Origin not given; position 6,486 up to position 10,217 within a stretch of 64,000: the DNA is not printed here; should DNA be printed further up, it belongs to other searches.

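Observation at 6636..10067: Ankyrin + catalytically dead subtilase + beta-barrel fusion protein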

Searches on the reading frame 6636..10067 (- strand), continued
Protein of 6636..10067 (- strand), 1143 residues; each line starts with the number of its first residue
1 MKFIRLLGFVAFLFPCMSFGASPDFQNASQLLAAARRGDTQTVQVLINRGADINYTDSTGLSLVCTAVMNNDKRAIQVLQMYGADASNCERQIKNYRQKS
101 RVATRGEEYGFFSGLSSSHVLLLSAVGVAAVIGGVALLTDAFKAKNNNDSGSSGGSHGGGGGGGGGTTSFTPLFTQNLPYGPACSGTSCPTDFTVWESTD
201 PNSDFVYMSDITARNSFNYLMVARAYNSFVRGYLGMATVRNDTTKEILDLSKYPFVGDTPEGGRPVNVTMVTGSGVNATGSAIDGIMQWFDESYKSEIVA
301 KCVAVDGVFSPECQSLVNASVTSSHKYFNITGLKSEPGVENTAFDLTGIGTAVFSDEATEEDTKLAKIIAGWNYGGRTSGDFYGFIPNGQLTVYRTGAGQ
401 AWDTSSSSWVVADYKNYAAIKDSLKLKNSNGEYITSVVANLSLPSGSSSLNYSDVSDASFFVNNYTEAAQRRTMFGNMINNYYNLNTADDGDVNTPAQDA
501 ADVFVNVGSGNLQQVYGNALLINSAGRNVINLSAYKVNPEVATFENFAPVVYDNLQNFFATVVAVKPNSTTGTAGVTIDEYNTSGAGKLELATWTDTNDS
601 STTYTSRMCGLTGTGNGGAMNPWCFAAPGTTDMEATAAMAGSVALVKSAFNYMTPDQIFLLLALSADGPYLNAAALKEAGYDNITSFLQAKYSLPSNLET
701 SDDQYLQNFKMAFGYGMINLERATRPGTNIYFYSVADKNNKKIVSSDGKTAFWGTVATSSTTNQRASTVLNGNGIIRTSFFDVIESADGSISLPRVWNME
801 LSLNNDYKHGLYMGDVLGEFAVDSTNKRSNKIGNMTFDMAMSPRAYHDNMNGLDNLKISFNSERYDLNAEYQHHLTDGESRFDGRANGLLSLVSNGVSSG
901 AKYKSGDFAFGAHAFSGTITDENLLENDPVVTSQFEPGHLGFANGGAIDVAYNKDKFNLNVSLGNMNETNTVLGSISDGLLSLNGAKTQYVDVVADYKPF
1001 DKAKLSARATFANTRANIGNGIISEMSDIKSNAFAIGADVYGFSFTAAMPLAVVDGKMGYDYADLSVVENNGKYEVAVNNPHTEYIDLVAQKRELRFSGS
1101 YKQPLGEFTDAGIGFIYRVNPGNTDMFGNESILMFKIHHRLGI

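Call 16: search_protein_families(library=pfam, proteins=[P0004, P0083, P0095, P0103, P0120], max_evalue=1)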
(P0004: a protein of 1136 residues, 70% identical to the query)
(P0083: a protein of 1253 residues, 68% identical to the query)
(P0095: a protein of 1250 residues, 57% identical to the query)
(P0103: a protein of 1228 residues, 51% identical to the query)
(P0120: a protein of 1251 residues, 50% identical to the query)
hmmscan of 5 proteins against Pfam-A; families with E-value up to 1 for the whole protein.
P0004 (1136 aa): 9 families
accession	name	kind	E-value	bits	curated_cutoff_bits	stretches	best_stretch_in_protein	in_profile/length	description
PF13637.12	Ank_4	-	9.2e-07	29.5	22.7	1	31-79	1-49/50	Ankyrin repeats (many copies)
PF00082.27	Peptidase_S8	-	1.4e-06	28.3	21.8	1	382-663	73-273/288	Subtilase family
PF12796.13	Ank_2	-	2.2e-05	25.3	27.3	1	31-86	33-86/90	Ankyrin repeats (3 copies)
PF00023.36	Ank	-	0.00028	21.5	21.1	1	32-57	7-32/33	Ankyrin repeat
PF07679.22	I-set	-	0.022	15.3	23.7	1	566-598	51-83/90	Immunoglobulin I-set domain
PF13857.12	Ank_5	-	0.069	14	27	1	34-64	23-53/56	Ankyrin repeats (many copies)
PF13606.12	Ank_3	-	0.12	13.5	22.3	0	31-54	6-29/30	Ankyrin repeat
PF12918.12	TcdB_N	-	0.13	13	27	1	431-469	12-51/66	TcdB toxin N-terminal helical domain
PF21726.2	DUF6862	-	0.25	11.9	24.1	1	304-333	36-65/67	Family of unknown function (DUF6862)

P0083 (1253 aa): 4 families
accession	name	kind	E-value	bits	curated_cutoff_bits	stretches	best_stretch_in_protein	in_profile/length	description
PF13637.12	Ank_4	-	3.9e-06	27.5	22.7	1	32-80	1-49/50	Ankyrin repeats (many copies)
PF12796.13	Ank_2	-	3.1e-05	24.9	27.3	1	29-87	30-86/90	Ankyrin repeats (3 copies)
PF00023.36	Ank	-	0.00033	21.2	21.1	1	33-58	7-32/33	Ankyrin repeat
PF02839.19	CBM_5_12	-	0.041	14.3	26.2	0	437-451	10-24/44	Carbohydrate-binding module family 5/12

P0095 (1250 aa): 4 families
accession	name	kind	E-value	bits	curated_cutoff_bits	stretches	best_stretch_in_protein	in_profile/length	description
PF13637.12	Ank_4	-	2.1e-06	28.3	22.7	1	32-80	1-49/50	Ankyrin repeats (many copies)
PF12796.13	Ank_2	-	8.5e-05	23.5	27.3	1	32-87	33-86/90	Ankyrin repeats (3 copies)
PF00023.36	Ank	-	0.0011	19.6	21.1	1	32-58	6-32/33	Ankyrin repeat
PF13606.12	Ank_3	-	0.1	13.6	22.3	0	32-55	6-29/30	Ankyrin repeat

P0103 (1228 aa): 5 families
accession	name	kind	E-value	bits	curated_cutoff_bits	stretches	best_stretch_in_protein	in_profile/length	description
PF12796.13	Ank_2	-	0.00081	20.3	27.3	1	32-87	1-55/90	Ankyrin repeats (3 copies)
PF13637.12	Ank_4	-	0.00091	19.9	22.7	1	32-80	1-49/50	Ankyrin repeats (many copies)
PF00023.36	Ank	-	0.012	16.4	21.1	1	32-58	6-32/33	Ankyrin repeat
PF13857.12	Ank_5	-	0.093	13.6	27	1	34-65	22-53/56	Ankyrin repeats (many copies)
PF13606.12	Ank_3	-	0.12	13.4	22.3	0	32-55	6-29/30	Ankyrin repeat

P0120 (1251 aa): 4 families
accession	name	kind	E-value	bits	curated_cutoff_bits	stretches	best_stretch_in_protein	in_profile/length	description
PF12796.13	Ank_2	-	0.00066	20.6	27.3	1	31-87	1-56/90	Ankyrin repeats (3 copies)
PF00023.36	Ank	-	0.0019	18.9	21.1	1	32-57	7-32/33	Ankyrin repeat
PF13637.12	Ank_4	-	0.0035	18.1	22.7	1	31-79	1-49/50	Ankyrin repeats (many copies)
PF17366.7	AGA2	-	0.068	13.3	25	1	54-101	5-53/58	A-agglutinin-binding subunit Aga2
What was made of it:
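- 7833..9554 (-): Residues 172-745: subtilase-fold domain without catalytic residues. T272 (codon 9252-9254) replaces Asp32, E361 (8985-8987) replaces His64, R527 (8487-8489) replaces Asn155, and residues 631-634 (8166-8177) stand where the Ser221 turn is deleted. PF00082 is reached by homologue P0004 (call 16).
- Checked: A 70%-identical homologue does, at 28.3 bits against a cut-off of 21.8 (call 16).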

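Call 38: find_encoding_contigs(protein=P0095, flank=8000, max_places=2)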
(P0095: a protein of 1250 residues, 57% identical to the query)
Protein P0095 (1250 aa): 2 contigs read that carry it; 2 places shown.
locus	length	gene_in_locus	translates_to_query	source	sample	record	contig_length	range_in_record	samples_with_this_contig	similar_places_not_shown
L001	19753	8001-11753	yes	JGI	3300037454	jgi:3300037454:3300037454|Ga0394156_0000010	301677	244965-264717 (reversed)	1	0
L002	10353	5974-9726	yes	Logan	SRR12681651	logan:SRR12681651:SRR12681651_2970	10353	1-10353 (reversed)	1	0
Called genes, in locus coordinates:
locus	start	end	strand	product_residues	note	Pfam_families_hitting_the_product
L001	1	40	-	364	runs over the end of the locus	PF00691:OmpA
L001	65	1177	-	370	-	-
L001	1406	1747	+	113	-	PF01250:Ribosomal_S6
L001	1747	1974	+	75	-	PF01084:Ribosomal_S18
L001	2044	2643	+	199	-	PF01281:Ribosomal_L9_N, PF03948:Ribosomal_L9_C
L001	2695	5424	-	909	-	-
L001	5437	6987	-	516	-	-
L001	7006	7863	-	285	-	-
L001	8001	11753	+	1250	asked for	PF13637:Ank_4 (weak)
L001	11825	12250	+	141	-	-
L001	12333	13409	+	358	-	PF02275:CBAH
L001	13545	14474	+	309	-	-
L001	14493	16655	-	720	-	-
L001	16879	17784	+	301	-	-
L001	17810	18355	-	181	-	PF01025:GrpE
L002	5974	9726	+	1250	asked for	PF13637:Ank_4 (weak)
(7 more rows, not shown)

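Call 39: find_encoding_contigs(protein=P0033, flank=8000, max_places=2)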
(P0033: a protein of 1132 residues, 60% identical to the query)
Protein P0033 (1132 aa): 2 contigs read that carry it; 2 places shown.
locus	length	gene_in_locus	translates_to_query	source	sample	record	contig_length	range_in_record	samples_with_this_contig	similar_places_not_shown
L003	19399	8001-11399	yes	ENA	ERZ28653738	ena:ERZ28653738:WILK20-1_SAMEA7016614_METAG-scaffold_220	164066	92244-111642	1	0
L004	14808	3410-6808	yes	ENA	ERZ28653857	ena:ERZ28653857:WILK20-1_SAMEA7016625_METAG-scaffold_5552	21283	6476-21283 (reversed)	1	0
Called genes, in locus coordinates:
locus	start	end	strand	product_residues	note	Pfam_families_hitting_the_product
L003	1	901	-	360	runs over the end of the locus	PF00691:OmpA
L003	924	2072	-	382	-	-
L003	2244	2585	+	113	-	PF01250:Ribosomal_S6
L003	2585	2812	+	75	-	PF01084:Ribosomal_S18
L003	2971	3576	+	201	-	PF01281:Ribosomal_L9_N, PF03948:Ribosomal_L9_C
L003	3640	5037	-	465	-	-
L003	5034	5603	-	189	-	-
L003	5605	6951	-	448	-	-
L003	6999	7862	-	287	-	-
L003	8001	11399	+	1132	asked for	PF13637:Ank_4 (faint)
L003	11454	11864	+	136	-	-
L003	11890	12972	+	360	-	PF02275:CBAH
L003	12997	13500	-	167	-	PF01025:GrpE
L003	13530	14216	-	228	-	PF00121:TIM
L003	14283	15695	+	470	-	PF13623:SurA_N_2, PF13624:SurA_N_3, PF13145:Rotamase_2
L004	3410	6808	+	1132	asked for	PF13637:Ank_4 (faint)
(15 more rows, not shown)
